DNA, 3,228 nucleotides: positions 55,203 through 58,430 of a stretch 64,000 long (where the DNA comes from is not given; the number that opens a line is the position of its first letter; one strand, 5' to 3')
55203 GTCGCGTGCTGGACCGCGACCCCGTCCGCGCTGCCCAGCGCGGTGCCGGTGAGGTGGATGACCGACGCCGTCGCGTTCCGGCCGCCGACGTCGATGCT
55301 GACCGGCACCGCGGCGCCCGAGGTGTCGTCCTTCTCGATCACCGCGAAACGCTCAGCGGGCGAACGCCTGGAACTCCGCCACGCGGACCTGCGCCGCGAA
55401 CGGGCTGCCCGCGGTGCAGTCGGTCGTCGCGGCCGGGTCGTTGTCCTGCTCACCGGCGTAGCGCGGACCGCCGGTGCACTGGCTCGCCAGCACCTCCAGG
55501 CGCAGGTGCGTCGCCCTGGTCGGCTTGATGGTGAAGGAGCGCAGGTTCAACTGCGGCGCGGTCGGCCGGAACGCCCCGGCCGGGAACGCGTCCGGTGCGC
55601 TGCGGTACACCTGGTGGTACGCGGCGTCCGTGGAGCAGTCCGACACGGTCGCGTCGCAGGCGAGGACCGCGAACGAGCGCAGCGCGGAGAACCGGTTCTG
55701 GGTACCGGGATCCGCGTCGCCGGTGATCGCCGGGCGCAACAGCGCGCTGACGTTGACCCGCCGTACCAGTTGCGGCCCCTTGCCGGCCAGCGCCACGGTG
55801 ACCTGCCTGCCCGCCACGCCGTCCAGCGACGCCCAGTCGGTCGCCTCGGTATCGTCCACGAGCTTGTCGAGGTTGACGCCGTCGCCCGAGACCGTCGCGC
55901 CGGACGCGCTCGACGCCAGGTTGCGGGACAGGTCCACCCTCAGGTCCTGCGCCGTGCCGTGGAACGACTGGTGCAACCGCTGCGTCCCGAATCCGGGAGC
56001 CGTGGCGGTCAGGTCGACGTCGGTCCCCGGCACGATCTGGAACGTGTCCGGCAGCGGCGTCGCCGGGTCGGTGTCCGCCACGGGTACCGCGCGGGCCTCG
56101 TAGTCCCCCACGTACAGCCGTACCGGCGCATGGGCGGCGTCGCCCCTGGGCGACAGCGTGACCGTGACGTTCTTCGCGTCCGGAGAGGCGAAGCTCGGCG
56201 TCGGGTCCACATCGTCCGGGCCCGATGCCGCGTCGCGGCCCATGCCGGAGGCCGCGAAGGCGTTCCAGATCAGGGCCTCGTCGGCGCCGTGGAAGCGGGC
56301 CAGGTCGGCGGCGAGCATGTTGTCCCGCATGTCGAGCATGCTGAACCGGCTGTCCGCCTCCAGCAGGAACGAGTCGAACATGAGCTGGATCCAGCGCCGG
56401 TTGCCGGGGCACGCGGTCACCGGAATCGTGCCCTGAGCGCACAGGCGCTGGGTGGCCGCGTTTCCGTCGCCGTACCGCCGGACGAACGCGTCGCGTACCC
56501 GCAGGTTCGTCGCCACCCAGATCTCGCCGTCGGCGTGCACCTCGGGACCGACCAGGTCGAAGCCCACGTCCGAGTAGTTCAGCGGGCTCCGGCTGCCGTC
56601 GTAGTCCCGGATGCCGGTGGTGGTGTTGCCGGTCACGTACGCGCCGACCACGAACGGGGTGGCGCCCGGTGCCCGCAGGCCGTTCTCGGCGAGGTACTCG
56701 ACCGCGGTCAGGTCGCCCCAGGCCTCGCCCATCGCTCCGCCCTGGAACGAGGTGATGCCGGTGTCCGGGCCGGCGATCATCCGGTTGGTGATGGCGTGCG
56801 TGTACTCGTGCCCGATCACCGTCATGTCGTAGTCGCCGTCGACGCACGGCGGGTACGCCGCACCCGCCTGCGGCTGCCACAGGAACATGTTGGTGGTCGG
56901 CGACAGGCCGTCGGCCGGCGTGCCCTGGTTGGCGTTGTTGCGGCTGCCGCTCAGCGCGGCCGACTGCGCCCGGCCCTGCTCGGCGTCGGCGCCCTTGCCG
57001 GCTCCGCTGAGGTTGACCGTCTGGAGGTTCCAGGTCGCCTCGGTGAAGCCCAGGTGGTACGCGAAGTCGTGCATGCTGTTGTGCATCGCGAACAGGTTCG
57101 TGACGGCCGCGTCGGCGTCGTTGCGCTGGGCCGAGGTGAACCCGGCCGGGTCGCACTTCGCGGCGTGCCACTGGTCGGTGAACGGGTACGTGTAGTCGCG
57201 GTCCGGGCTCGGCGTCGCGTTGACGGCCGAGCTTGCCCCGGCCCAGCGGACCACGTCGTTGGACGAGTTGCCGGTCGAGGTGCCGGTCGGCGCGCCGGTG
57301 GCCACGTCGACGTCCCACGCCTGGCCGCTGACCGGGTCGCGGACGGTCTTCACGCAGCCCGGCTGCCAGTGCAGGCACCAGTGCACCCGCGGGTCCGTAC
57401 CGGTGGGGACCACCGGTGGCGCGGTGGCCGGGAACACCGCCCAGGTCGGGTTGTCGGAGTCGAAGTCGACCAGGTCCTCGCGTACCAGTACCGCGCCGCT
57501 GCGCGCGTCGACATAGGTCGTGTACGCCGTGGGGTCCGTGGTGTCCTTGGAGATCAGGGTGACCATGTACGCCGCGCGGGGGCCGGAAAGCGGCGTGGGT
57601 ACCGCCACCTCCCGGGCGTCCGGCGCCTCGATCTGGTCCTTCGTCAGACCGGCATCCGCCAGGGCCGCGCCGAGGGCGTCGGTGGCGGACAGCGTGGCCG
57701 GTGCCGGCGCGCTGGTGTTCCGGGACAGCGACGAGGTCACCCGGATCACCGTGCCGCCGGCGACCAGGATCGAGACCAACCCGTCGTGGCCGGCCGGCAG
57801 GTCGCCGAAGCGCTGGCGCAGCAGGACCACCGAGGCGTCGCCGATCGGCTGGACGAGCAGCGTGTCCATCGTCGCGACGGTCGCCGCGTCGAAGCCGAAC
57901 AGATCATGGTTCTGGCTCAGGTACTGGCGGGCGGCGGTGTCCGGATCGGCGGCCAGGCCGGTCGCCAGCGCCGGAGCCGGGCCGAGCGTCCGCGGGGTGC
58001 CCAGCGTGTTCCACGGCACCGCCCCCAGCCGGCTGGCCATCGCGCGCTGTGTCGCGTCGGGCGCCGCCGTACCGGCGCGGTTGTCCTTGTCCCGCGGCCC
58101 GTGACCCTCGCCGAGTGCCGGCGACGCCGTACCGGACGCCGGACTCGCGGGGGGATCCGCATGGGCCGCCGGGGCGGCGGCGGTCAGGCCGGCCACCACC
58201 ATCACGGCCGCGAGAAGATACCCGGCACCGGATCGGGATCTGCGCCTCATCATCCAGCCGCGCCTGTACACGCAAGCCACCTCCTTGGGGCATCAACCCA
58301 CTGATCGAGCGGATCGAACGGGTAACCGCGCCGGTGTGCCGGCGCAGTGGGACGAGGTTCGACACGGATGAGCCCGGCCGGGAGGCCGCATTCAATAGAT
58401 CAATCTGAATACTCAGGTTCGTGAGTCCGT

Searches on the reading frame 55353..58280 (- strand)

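Call 68: search_protein_families(library=pfam, proteins=[window:55353-58280:-], max_evalue=0.001)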
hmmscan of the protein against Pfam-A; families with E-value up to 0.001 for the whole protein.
window:55353-58280:- (975 aa): 2 families
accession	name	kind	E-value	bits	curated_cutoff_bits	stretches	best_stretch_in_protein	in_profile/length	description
PF02128.21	Peptidase_M36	-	1.9e-64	218.7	23.3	1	317-684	28-368/368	Fungalysin metallopeptidase (M36)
PF03413.25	PepSY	-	0.00037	21.2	24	0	197-265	2-57/60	Peptidase propeptide and YPEB domain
